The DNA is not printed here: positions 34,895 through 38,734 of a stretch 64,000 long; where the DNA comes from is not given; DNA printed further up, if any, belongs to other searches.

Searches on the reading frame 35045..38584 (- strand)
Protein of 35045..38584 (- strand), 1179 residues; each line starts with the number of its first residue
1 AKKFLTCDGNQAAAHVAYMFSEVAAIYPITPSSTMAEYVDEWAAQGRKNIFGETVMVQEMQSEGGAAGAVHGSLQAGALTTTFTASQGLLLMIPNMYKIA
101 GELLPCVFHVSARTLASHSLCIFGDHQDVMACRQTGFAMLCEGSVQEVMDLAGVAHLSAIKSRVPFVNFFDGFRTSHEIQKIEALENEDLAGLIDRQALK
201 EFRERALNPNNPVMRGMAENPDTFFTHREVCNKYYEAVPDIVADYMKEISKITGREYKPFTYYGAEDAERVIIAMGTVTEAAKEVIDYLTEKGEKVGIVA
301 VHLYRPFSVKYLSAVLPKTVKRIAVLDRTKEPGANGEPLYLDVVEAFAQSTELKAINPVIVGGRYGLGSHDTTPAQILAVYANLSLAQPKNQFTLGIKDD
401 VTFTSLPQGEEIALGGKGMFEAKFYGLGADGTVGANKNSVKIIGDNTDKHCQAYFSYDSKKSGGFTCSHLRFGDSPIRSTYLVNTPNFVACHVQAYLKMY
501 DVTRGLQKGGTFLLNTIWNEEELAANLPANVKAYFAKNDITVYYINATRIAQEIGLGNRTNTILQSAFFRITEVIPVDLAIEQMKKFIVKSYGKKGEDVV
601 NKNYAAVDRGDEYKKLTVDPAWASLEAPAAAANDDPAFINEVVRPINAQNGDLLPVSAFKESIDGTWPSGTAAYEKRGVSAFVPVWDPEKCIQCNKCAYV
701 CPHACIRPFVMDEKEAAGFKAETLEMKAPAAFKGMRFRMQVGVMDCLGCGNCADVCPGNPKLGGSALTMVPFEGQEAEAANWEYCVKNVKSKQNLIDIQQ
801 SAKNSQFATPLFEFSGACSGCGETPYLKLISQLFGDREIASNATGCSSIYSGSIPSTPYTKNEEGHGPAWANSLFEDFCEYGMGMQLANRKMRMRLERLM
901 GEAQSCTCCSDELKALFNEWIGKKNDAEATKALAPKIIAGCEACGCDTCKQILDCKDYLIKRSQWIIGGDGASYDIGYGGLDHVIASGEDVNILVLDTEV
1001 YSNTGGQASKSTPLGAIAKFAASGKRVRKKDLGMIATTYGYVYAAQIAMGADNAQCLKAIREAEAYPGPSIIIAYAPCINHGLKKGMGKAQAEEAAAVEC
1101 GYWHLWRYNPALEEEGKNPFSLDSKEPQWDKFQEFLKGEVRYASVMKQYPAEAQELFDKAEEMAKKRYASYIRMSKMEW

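Call 52: search_protein_families(library=pfam, proteins=[window:35045-38584:-], max_evalue=0.00001)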
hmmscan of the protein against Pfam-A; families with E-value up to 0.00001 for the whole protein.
window:35045-38584:- (1179 aa): 11 families
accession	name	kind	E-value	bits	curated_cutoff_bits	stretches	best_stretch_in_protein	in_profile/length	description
PF01855.24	POR_N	-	3.1e-80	269.6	27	1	16-247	2-231/231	Pyruvate flavodoxin/ferredoxin oxidoreductase, thiamine diP-bdg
PF01558.24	POR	-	7.8e-30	104.7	27.4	1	428-610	1-171/173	Pyruvate ferredoxin/flavodoxin oxidoreductase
PF10371.14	EKR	-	3.9e-21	75.1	27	1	626-679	3-54/55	Domain of unknown function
PF17147.9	PFOR_II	-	2.4e-15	57.2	27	1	268-359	1-89/102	Pyruvate:ferredoxin oxidoreductase core domain II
PF02775.26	TPP_enzyme_C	-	5.2e-09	36.5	21.9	1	962-1073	47-150/151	Thiamine pyrophosphate enzyme, C-terminal TPP binding domain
PF12838.12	Fer4_7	-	1.1e-08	35.8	27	1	690-757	1-49/52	4Fe-4S dicluster domain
PF12837.12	Fer4_6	-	9e-08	32.2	25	1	683-706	1-24/24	4Fe-4S binding domain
PF13237.11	Fer4_10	-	2.9e-07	30.8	25.5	1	686-757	4-53/53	4Fe-4S dicluster domain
PF13484.11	Fer4_16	-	5.3e-07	30.8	30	1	690-759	1-66/66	4Fe-4S double cluster binding domain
PF13183.11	Fer4_8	-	2.3e-06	28.5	27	1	689-757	3-65/68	4Fe-4S dicluster domain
PF00037.32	Fer4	-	5.8e-06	26.3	21.1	1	684-707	1-24/24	4Fe-4S binding domain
